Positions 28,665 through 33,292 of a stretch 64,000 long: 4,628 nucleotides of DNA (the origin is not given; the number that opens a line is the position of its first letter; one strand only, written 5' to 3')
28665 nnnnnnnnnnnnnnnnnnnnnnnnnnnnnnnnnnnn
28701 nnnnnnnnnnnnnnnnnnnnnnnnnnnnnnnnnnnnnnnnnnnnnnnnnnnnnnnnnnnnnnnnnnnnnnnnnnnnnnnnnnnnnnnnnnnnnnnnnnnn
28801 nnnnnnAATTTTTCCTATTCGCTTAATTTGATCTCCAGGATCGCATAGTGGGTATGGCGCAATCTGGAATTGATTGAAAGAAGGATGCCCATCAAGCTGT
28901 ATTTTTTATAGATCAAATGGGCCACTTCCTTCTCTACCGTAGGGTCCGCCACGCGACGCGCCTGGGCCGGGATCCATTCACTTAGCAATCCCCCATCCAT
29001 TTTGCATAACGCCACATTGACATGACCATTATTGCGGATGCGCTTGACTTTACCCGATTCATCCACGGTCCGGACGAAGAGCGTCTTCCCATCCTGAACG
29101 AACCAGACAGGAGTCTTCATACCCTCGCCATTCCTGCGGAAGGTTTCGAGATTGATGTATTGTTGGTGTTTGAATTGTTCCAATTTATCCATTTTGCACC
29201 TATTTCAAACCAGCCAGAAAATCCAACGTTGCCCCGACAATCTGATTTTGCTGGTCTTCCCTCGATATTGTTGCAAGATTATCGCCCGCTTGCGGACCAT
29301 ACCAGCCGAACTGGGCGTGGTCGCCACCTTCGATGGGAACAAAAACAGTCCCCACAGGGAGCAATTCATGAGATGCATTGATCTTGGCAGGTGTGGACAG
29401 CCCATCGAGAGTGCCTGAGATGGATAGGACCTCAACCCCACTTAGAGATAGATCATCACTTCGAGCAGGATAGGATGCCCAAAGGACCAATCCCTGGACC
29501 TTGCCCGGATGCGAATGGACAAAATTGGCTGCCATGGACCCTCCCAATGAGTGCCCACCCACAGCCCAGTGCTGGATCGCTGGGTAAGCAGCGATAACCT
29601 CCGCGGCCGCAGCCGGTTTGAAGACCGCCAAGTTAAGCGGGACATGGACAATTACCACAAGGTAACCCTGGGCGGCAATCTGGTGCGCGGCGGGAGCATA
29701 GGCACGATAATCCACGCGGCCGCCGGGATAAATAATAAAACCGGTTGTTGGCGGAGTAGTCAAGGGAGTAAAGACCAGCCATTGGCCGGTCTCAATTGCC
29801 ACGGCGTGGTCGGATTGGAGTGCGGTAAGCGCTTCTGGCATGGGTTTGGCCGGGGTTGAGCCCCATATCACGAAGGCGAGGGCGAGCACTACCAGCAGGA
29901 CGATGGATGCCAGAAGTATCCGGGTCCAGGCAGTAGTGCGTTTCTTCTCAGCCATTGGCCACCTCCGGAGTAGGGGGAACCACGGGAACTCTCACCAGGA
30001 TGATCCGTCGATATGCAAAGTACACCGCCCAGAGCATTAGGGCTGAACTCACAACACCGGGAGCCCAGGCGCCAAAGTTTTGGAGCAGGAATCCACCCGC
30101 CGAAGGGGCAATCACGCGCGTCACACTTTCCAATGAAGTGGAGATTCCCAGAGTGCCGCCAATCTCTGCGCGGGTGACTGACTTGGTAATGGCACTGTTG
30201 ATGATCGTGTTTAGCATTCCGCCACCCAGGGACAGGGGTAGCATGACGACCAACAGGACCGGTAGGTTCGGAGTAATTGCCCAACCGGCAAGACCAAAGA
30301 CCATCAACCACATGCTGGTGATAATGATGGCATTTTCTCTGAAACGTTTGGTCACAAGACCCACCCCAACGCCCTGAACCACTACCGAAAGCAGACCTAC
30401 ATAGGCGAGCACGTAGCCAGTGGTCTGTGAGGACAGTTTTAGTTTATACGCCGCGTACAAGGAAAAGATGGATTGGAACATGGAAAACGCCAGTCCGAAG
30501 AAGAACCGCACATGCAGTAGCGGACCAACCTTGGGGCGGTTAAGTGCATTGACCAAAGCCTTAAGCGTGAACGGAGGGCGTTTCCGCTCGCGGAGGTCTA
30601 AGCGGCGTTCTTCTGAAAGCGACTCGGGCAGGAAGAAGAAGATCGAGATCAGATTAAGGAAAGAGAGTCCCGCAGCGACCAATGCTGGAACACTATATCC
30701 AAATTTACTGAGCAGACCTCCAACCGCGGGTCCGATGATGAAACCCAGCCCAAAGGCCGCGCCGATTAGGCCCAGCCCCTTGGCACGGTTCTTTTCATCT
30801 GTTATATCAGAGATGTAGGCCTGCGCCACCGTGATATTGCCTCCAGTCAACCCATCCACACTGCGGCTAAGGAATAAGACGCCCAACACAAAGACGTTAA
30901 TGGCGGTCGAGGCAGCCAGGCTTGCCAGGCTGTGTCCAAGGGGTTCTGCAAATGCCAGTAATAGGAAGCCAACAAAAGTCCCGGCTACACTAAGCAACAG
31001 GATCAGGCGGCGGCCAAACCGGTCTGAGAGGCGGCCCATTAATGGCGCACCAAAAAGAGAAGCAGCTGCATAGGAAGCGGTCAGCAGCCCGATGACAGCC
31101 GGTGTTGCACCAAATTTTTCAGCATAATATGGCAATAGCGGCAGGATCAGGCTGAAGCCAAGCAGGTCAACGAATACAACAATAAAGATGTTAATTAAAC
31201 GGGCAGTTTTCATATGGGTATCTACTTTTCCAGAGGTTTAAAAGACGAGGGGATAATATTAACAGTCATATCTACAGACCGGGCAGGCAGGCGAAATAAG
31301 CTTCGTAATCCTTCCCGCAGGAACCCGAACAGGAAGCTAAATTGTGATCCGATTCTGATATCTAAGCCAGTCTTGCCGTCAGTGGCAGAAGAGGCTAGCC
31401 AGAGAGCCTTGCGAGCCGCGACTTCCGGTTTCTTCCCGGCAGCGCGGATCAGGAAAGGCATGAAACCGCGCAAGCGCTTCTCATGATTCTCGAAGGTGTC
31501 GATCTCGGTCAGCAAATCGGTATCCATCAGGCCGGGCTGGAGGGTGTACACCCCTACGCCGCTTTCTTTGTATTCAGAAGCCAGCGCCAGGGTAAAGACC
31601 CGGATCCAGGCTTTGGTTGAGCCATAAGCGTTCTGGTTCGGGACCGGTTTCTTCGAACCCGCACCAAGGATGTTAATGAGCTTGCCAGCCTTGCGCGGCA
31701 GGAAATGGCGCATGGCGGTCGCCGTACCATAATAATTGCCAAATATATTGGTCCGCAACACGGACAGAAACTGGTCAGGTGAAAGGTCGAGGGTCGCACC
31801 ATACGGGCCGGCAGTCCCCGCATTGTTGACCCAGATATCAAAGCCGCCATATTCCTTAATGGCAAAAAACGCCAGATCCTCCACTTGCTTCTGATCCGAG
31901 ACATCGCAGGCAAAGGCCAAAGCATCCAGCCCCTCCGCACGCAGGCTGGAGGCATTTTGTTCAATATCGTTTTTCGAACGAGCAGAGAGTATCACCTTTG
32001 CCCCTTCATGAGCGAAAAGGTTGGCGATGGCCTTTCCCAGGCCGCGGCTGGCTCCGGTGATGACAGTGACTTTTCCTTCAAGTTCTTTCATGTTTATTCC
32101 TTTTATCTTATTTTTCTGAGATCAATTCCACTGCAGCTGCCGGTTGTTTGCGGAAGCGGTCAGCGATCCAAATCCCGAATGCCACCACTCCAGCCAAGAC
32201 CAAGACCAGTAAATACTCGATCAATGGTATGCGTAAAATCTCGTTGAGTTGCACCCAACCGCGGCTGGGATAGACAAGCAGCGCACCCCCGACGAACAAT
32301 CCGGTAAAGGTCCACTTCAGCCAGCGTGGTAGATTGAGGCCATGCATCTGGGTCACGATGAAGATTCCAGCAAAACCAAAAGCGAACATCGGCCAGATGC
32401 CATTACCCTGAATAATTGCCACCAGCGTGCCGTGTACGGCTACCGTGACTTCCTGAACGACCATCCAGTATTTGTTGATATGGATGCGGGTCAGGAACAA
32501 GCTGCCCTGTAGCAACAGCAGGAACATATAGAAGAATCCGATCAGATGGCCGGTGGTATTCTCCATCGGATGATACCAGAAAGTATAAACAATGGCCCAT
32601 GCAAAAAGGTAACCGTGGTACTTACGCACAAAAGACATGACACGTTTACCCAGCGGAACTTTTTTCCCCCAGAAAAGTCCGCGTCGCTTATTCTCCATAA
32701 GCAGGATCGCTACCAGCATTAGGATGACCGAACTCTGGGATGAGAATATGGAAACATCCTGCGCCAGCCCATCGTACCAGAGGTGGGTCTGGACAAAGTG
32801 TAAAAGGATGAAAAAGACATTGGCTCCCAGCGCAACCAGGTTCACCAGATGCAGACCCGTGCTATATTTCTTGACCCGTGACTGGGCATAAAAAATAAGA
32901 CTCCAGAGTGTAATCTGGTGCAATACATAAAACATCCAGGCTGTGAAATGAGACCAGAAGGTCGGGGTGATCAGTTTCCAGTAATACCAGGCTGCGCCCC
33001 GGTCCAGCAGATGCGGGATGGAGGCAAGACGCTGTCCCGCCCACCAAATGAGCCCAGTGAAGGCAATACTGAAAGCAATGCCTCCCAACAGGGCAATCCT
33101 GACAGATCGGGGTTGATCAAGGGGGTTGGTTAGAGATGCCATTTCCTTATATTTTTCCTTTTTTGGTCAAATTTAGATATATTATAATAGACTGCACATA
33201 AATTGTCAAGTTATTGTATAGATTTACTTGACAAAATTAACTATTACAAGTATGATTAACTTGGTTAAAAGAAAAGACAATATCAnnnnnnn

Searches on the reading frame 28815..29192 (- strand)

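Call 3: search_protein_families(library=pfam, proteins=[window:28815-29192:-], max_evalue=0.01)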
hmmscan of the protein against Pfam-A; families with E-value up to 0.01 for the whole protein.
window:28815-29192:- (125 aa): 3 families
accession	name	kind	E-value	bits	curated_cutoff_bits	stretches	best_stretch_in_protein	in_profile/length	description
PF01243.27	PNPOx_N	-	5.3e-07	30.5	28.1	1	4-99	5-94/120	Pyridoxamine 5'-phosphate oxidase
PF10012.15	DUF2255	-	0.00012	22.8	29.8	1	4-44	2-43/115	Uncharacterized protein conserved in bacteria (DUF2255)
PF12900.13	Pyridox_ox_2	-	0.001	19.5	27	1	18-98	19-107/140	Pyridoxamine 5'-phosphate oxidase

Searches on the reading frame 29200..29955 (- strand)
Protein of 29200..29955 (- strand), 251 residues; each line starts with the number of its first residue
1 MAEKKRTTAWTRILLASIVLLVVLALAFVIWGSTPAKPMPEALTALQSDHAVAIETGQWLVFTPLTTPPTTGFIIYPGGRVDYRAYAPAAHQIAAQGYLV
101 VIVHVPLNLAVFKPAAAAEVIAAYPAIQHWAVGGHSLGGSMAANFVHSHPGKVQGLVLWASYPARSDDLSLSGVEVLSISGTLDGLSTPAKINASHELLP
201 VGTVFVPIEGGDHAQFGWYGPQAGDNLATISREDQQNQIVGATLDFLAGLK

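Call 3: search_protein_families(library=pfam, proteins=[window:29200-29955:-], max_evalue=0.01)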
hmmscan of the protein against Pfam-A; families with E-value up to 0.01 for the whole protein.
window:29200-29955:- (251 aa): 4 families
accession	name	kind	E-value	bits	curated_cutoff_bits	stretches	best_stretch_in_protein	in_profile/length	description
PF12695.13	Abhydrolase_5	-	6.4e-56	189.1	27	1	73-237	2-164/164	Alpha/beta hydrolase family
PF12146.15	Hydrolase_4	-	1.3e-06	28.3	27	1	126-162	74-110/239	Serine aminopeptidase, S33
PF00561.26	Abhydrolase_1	-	2.8e-05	24.3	25.8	1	127-164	68-107/245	alpha/beta hydrolase fold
PF20408.4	Abhydrolase_11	-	0.00051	20.3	27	1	118-213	65-165/193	Alpha/beta hydrolase domain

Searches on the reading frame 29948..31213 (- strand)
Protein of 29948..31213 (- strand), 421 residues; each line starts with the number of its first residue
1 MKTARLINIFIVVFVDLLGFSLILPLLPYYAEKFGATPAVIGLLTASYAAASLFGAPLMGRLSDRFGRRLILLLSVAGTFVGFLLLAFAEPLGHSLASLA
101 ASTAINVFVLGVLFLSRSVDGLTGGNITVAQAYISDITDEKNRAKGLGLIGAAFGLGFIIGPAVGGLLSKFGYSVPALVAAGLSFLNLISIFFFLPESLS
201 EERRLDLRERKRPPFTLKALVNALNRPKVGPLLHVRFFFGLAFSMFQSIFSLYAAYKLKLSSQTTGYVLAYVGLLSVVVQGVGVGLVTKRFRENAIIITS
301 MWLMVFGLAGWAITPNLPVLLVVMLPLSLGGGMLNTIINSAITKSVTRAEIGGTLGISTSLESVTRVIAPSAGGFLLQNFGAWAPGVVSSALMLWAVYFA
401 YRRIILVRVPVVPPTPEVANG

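Call 3: search_protein_families(library=pfam, proteins=[window:29948-31213:-], max_evalue=0.01)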
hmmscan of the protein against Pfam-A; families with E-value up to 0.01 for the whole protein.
window:29948-31213:- (421 aa): 5 families
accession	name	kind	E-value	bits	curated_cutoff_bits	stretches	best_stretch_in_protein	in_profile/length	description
PF07690.21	MFS_1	-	4.8e-55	187.3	33.4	2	9-280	1-255/347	Major Facilitator Superfamily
PF00083.30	Sugar_tr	-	7.6e-12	45.3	22.3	1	39-199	46-198/452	Sugar (and other) transporter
PF12832.13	MFS_1_like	-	1.6e-11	44.3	25.2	1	19-382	14-367/373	MFS_1 like family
PF13347.12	MFS_2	-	6.4e-09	35.3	27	1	15-395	9-399/427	MFS/sugar transport protein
PF05977.19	MFS_3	-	2.8e-05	23.2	27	1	131-342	125-332/524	Transmembrane secretion effector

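Call 8: search_protein_families(library=ncbifam, proteins=[window:29948-31213:-], max_evalue=0.01)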
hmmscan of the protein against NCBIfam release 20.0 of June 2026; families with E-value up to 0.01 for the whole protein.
window:29948-31213:- (421 aa): 47 families (the best 25 are shown)
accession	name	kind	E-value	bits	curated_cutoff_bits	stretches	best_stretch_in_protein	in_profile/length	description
NF012174.0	tet_MFS_A_B_C_D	equivalog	4.7e-57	193.6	475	1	6-388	4-367/382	Tet(A)/Tet(B)/Tet(C) family tetracycline efflux MFS transporter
NF045486.1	tet_MFS_30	exception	1.3e-44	153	730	1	6-372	5-352/392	tetracycline efflux MFS transporter Tet(30)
NF012177.1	tet_MFS_42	exception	5.9e-37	127.9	850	1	11-402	4-384/411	tetracycline efflux MFS transporter Tet(42)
NF012193.0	tet_MFS_A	exception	1.5e-36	126.2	840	1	5-370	5-351/394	tetracycline efflux MFS transporter Tet(A)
NF012207.0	tet_MFS_H_J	exception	2.1e-36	125.8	700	1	6-379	5-360/392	Tet(H)/Tet(J) family tetracycline efflux MFS transporter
NF012195.0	tet_MFS_H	exception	5.7e-36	124.5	840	1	6-399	5-386/392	tetracycline efflux MFS transporter Tet(H)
NF012191.0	tet_MFS_C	exception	4.5e-35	121.3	850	1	5-371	6-353/396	tetracycline efflux MFS transporter Tet(C)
NF045684.1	tet_MFS_65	exception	1.6e-34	119.7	800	1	14-372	6-344/383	tetracycline efflux MFS transporter Tet(65)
NF012187.0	tet_MFS_E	exception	2.5e-31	109.1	820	1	9-378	8-359/405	tetracycline efflux MFS transporter Tet(E)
NF012194.0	tet_MFS_J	exception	8.3e-30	104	870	1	6-378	5-359/398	tetracycline efflux MFS transporter Tet(J)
NF012186.0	tet_MFS_D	exception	8.8e-30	104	775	1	10-388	9-366/394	tetracycline efflux MFS transporter Tet(D)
NF012188.1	tet_MFS_Y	exception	2.2e-29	102.7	820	1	5-376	4-355/391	tetracycline efflux MFS transporter Tet(Y)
NF045488.1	tet_MFS_62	exception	3e-29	102.3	775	1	9-400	7-380/385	tetracycline efflux MFS transporter Tet(62)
NF012190.1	tet_MFS_B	exception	2.9e-27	95.7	850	1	10-371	9-351/400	tetracycline efflux MFS transporter Tet(B)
NF012192.0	tet_MFS_G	exception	1.4e-26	93.5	800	1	2-391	2-372/391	tetracycline efflux MFS transporter Tet(G)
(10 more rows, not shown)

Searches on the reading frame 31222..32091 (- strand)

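Call 3: search_protein_families(library=pfam, proteins=[window:31222-32091:-], max_evalue=0.01)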
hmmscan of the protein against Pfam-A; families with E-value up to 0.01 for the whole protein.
window:31222-32091:- (289 aa): 4 families
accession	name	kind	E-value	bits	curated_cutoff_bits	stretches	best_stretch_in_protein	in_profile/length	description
PF00106.31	adh_short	-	1.2e-47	162.3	26.6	1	7-199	1-192/195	short chain dehydrogenase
PF13561.12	adh_short_C2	-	5.1e-41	141.2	27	1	13-245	1-229/236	Enoyl-(Acyl carrier protein) reductase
PF08659.16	KR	-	2.8e-08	34.3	22.6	1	9-73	3-71/180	KR domain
PF23441.1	SDR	-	7.2e-06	26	27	1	8-194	9-199/258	SDR-like rossmann domain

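Call 8: search_protein_families(library=ncbifam, proteins=[window:31222-32091:-], max_evalue=0.01)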
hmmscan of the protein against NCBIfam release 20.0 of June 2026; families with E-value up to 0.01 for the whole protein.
window:31222-32091:- (289 aa): 236 families (the best 25 are shown)
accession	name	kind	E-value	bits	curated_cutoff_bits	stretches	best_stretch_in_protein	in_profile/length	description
NF005559.1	PRK07231.1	subfamily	4e-50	170.6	215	1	4-247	2-243/249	glucose 1-dehydrogenase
NF005495.0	PRK07109.1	subfamily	9.5e-47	159.9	264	1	2-207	4-210/334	SDR family oxidoreductase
NF005681.0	PRK07478.1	subfamily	1.4e-45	155.7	267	1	1-243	1-241/254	SDR family oxidoreductase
NF004198.0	PRK05653.1-3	equivalog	1.4e-43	149.1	296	1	2-242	3-237/248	3-oxoacyl-ACP reductase FabG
NF005806.0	PRK07666.1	equivalog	9.2e-43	146.2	286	1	1-204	2-204/239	3-ketoacyl-ACP reductase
NF006493.1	PRK08936.1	subfamily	1.6e-39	135.7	420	1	2-245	3-244/261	glucose-1-dehydrogenase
NF006070.0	PRK08213.1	subfamily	5.5e-39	134.2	279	1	3-245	9-250/259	gluconate 5-dehydrogenase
NF005446.0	PRK07035.1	equivalog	3.5e-38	131.3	373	1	3-246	8-248/255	SDR family oxidoreductase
NF004514.1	PRK05855.1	equivalog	7.6e-38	130.4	455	1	2-199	309-506/578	SDR family oxidoreductase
NF004791.0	PRK06138.1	equivalog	3.9e-37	127.9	312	1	3-245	2-243/252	SDR family oxidoreductase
NF004825.0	PRK06181.1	equivalog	1.7e-36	125.9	215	1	1-193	1-192/268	SDR family oxidoreductase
NF004197.0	PRK05653.1-1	equivalog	1.4e-35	123.1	332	1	2-242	3-237/249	3-oxoacyl-ACP reductase FabG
TIGR02415.1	23BDH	subfamily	2e-35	122.4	304.35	1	7-244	1-244/254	acetoin reductase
NF052558.1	MBtsdlDhBudC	equivalog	3.5e-35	121.8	270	1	5-245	2-235/250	meso-2,3-butanediol dehydrogenase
NF004818.0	PRK06172.1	equivalog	3.5e-35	121.5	336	1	1-247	2-246/253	SDR family oxidoreductase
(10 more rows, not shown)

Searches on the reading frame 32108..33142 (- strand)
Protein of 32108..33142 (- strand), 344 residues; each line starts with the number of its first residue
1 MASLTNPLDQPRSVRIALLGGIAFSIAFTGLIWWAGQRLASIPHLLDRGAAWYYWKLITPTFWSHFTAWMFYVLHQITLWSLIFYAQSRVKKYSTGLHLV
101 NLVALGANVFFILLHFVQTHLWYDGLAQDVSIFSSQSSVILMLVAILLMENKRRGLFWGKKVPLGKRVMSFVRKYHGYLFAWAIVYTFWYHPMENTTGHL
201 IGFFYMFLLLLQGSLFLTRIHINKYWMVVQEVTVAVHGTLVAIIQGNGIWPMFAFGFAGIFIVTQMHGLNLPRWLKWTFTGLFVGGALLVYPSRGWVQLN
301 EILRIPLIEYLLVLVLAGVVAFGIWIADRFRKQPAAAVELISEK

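Call 3: search_protein_families(library=pfam, proteins=[window:32108-33142:-], max_evalue=0.01)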
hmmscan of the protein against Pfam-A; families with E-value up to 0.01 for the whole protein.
window:32108-33142:- (344 aa): 0 families

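Call 8: search_protein_families(library=ncbifam, proteins=[window:32108-33142:-], max_evalue=0.01)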
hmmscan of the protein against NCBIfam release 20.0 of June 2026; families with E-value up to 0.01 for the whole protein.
window:32108-33142:- (344 aa): 0 families

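Call 25: find_homologous_proteins(query=window:32108-33139:-, max_evalue=0.00001)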
Query window:32108-33139:- (343 aa): 3000 proteins with E <= 0.00001 among 8000 candidates; the best 120 are listed.
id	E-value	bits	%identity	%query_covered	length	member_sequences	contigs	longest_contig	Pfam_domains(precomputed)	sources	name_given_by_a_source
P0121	8.1e-198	675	86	100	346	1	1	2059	-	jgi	-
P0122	4.1e-194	663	85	100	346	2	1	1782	-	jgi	jgi:hypothetical protein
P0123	2.3e-193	660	85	99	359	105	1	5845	-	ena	-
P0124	3.8e-193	660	85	98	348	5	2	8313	-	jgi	jgi:hypothetical protein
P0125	4.2e-192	656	82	100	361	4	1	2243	-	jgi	jgi:hypothetical protein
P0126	3.3e-190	650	83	100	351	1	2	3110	-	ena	-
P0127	4.0e-190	650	83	100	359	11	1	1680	-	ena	-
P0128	6.6e-190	649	83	100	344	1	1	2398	-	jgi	jgi:hypothetical protein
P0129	3.4e-189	647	83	100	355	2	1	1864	-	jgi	jgi:hypothetical protein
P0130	1.2e-188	645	83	99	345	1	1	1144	-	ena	-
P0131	1.2e-188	645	81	100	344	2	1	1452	-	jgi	-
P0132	1.3e-187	641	82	100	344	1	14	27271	-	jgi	jgi:hypothetical protein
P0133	1.5e-187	641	81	99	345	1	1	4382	-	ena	-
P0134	2.4e-187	641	82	100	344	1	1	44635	-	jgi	jgi:hypothetical protein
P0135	5.2e-187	639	82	100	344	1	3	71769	-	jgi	jgi:hypothetical protein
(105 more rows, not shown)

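Call 35: predict_structure(alignment_id=A2)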
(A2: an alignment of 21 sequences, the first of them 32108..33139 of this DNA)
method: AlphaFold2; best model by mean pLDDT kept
length: 343 residues; sequences in the alignment: 21
mean_pLDDT: 57.6   pTM: 0.47
mean pLDDT of the five models: 57.6, 56.7, 56.0, 49.2, 47.6
residues with pLDDT >= 90: 0; 70-90: 42; 50-70: 229; < 50: 72
segments of 3 or more residues with pLDDT < 50: 1-9, 37-39, 41-57, 145-159, 189-194, 332-343
pLDDT, mean of each block of 10 residues (from residue 1): 41 54 54 49 41 45 66 70 63 62 73 63 53 54 50 45 61 56 50 52 60 56 58 60 60 62 59 80 77 65 59 62 64 43 33
secondary structure, 60 per line:
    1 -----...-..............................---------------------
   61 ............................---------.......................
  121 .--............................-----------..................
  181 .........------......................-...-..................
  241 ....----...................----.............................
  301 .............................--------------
elements in order: H10-39 H61-88 H98-121 H124-151 H163-189 H196-217 H223-244 H249-267 H272-329
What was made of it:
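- Tried and rejected: AF2 model of the 344-aa protein: too weak (pLDDT 58) for a fold search, so none was run (call 35).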

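Call 47: search_protein_representatives(alignment_id=A2)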
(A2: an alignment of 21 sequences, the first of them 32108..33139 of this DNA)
Query: 21 sequences, 346 profile positions. Proteins with E-value up to 0.001 (for the whole library): 833; up to 1e-10: 557; up to 1e-30: 212. The best 150 are listed.
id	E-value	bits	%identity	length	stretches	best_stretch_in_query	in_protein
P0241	1.2e-144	498.3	-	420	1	8-337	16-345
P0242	2.1e-134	464.6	-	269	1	72-333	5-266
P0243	1.1e-120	419.5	-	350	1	16-338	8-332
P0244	3.1e-107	375.3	-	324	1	27-247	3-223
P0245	1.4e-101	356.6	-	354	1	15-336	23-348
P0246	4.9e-100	351.6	-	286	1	20-229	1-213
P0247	4.7e-98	345.1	-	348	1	18-337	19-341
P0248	9.5e-98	344.1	-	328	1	14-325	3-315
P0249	7.4e-97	341.1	-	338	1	20-337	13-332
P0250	2.2e-96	339.5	-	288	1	54-331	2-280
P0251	3.4e-95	335.6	-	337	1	27-336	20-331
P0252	1.6e-92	326.9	-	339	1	17-337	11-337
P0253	1.6e-91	323.6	-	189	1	76-234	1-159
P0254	1.0e-90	320.9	-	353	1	37-335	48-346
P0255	8.9e-88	311.3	-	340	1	20-327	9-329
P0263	5.9e-80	285.6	-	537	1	52-332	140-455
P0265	6.7e-79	282.1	-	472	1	51-325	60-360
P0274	1.9e-76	274.0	-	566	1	18-333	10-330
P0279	5.9e-74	265.8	-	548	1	51-322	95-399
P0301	7.1e-66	239.2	-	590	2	171-336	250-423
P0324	3.9e-60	220.3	-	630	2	58-274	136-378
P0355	1.2e-47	179.3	-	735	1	49-315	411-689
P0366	3.1e-46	174.7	-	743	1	46-329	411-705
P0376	3.8e-44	167.8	-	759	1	109-331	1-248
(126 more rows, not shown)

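Call 48: search_protein_families(library=pfam, proteins=[P0263, P0274, P0279, P0301, P0324, P0355, P0366, P0376, P0265, P0241], max_evalue=0.001)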
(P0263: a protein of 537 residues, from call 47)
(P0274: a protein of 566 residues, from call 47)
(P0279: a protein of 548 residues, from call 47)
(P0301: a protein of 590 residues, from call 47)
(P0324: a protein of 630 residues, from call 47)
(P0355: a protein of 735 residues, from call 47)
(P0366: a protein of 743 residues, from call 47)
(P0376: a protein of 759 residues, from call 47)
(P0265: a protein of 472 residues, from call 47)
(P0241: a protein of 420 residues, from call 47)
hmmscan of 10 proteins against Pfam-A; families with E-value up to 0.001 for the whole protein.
P0263 (537 aa): 0 families

P0274 (566 aa): 3 families
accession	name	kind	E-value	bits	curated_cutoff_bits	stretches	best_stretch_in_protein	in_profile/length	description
PF12695.13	Abhydrolase_5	-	1.2e-40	139.4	27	1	397-550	2-163/164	Alpha/beta hydrolase family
PF00561.26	Abhydrolase_1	-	5.6e-08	33.2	25.8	1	447-481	68-102/245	alpha/beta hydrolase fold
PF12146.15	Hydrolase_4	-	2e-05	24.5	27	0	452-480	79-108/239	Serine aminopeptidase, S33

P0279 (548 aa): 0 families

P0301 (590 aa): 0 families

P0324 (630 aa): 0 families

P0355 (735 aa): 5 families
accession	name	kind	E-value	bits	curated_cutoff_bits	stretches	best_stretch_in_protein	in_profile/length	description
PF00175.26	NAD_binding_1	-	3.5e-25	89.2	22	1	231-333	1-108/109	Oxidoreductase NAD-binding domain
PF00173.33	Cyt-b5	-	2.7e-23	82.2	23.7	1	22-94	1-74/74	Cytochrome b5-like Heme/Steroid binding domain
PF00970.30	FAD_binding_6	-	6.3e-21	75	21.1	1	115-210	3-99/99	Oxidoreductase FAD-binding domain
PF08030.17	NAD_binding_6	-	0.00025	21.6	22.2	0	227-273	2-52/156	Ferric reductase NAD binding domain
PF13261.11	DUF4052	-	0.00036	20.9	25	1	648-732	20-101/217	Protein of unknown function (DUF4052)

P0366 (743 aa): 4 families
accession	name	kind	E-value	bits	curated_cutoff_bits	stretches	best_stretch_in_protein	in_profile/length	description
PF00173.33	Cyt-b5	-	2.8e-11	43.7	23.7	1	18-72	16-71/74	Cytochrome b5-like Heme/Steroid binding domain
PF00175.26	NAD_binding_1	-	1.7e-09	38.7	22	1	218-305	1-107/109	Oxidoreductase NAD-binding domain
PF00970.30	FAD_binding_6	-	2.2e-05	25.1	21.1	1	113-196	18-97/99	Oxidoreductase FAD-binding domain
PF22290.1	DmmA-like_N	-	0.00047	21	33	0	213-313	18-118/124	Dimethylamine monooxygenase subunit DmmA-like, N-terminal domain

P0376 (759 aa): 0 families

P0265 (472 aa): 0 families

P0241 (420 aa): 0 families

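Call 49: search_protein_families(library=pfam, proteins=[window:32108-33142:-], max_evalue=10)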
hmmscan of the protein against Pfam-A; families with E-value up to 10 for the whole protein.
window:32108-33142:- (344 aa): 0 families

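Call 50: search_solved_structures(query=A2, max_evalue=1)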
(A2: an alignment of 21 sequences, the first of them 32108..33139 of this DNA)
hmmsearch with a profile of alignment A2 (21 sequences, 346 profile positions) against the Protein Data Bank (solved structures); distinct sequences matched with E-value up to 1: 0.
